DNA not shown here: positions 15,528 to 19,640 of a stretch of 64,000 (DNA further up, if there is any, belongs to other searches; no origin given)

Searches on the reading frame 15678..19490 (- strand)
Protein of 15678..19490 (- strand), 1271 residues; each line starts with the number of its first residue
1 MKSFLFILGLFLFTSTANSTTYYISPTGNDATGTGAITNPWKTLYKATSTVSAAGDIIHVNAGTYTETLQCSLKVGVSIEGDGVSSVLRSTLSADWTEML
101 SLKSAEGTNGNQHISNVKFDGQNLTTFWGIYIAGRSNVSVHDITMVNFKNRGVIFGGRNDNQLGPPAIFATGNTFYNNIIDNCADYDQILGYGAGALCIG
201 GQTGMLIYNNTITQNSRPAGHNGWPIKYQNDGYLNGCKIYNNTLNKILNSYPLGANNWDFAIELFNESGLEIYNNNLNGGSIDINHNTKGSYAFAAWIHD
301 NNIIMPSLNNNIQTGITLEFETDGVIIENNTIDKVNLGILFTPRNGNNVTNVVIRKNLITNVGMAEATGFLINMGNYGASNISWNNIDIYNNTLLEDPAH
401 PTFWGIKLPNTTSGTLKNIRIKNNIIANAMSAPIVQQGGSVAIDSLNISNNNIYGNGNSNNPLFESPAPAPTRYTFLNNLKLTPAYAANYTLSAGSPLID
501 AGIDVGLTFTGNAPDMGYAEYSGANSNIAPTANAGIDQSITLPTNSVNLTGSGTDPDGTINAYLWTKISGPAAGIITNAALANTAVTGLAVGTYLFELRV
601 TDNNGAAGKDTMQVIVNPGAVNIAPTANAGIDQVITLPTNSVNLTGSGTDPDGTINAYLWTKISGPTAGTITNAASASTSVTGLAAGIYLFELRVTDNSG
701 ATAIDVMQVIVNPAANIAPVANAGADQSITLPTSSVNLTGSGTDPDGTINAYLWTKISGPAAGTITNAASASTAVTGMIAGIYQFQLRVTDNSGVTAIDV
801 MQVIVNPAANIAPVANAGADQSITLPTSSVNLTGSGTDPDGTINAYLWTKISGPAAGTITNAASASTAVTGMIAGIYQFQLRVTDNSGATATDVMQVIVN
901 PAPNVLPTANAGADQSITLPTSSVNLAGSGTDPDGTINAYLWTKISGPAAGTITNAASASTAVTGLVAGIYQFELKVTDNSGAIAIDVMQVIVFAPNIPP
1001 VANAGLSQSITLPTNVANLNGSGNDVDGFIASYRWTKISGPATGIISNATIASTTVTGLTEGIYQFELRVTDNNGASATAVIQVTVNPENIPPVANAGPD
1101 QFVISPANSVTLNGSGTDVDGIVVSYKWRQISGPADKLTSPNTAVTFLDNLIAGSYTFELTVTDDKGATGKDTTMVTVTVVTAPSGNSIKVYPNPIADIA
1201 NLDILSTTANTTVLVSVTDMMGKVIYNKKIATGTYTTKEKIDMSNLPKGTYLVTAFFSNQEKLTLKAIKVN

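Call 3: search_protein_families(library=pfam, proteins=[window:15678-19490:-], max_evalue=1)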
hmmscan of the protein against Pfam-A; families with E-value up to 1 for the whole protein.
window:15678-19490:- (1271 aa): 21 families
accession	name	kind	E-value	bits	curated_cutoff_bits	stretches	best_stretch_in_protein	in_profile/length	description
PF22352.2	K319L-like_PKD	-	1.2e-171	557.6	27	7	817-899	1-84/84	K319L-like, PKD domain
PF18911.6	PKD_4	-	1.2e-37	128.3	27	7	1091-1178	2-83/85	PKD domain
PF07495.19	Y_Y_Y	-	3.5e-25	88.1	26.6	3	1045-1085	24-63/65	Y_Y_Y domain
PF17963.7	Big_9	-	5.8e-23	82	23.6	7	810-897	1-88/89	Bacterial Ig domain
PF00801.26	PKD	-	3.8e-17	62.5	23.5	4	1103-1176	10-79/80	PKD domain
PF18962.6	Por_Secre_tail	-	3.7e-13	50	27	1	1191-1261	1-68/75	Secretion system C-terminal sorting domain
PF16967.11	TcfC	-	2.3e-11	43.5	29.4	0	1238-1254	33-49/68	E-set like domain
PF15418.12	DUF4625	-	7.9e-09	36.3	27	0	1059-1085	103-129/131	Domain of unknown function (DUF4625)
PF00238.24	Ribosomal_L14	-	2e-05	24.9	23.6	0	693-718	8-33/122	Ribosomal protein L14p/L23e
PF13585.12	CHU_C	-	0.00015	22.2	27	1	1211-1262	27-77/86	CHU_C Type IX secretion signal domain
PF16389.11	DUF4998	-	0.00016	21.8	29.1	0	1050-1080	72-102/199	Domain of unknown function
PF19077.6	Big_13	-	0.00031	21.6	27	1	1111-1180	30-100/102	Bacterial Ig-like domain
PF11589.14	DUF3244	-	0.00089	19.6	25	1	1197-1253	26-81/96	Domain of unknown function (DUF3244)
PF08329.16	ChitinaseA_N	-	0.00096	19.3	21.2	0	863-899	71-107/133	Chitinase A, N-terminal domain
PF11939.13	NiFe-hyd_HybE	-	0.0012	19.3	25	0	801-867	52-116/147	[NiFe]-hydrogenase assembly, chaperone, HybE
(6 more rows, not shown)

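Call 34: search_protein_families(library=ncbifam, proteins=[window:15678-19490:-], max_evalue=1)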
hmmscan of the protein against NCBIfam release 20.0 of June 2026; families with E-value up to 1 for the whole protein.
window:15678-19490:- (1271 aa): 11 families
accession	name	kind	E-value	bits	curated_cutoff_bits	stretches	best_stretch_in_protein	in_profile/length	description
NF038112.1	myxo_dep_M36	subfamily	4.9e-92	309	1500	2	523-902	1182-1566/1604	myxosortase-dependent M36 family metallopeptidase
NF012211.1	tand_rpt_95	domain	1.3e-34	118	90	7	1016-1096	12-94/98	tandem-95 repeat protein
NF038111.1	rhom_dep_M36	equivalog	7.4e-24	83.3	1700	7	1092-1184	1186-1281/1315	rhombosortase-dependent M36 family metallopeptidase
TIGR04183.1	Por_Secre_tail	domain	5.2e-09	36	23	1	1191-1269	1-71/72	T9SS type A sorting domain-containing protein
TIGR01067.1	rplN_bact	equivalog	5.8e-08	32.7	111.1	0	692-720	7-35/122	50S ribosomal protein L14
NF033707.1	T9SS_sortase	equivalog_domain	2.1e-07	29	420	1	1146-1257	956-1077/1095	type IX secretion system sortase PorU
NF041321.1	Alpha-amyl_MalA_Halo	equivalog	0.00017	20.1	875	0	922-989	14-78/666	alpha-amylase MalA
NF006344.0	PRK08571.1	equivalog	0.0076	16.1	168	0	974-1010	17-53/132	50S ribosomal protein L14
TIGR04308.1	repeat_SSSPR51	repeat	0.031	14.5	35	0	552-578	16-42/49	SSSPR51 repeat surface protein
TIGR03673.1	uL14_arch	equivalog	0.17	11.8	191.45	0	974-1008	16-50/131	50S ribosomal protein L14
NF033932.1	LapB_rpt_80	domain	0.25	11.6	45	1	1154-1182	1-28/83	LapB repeat-containing protein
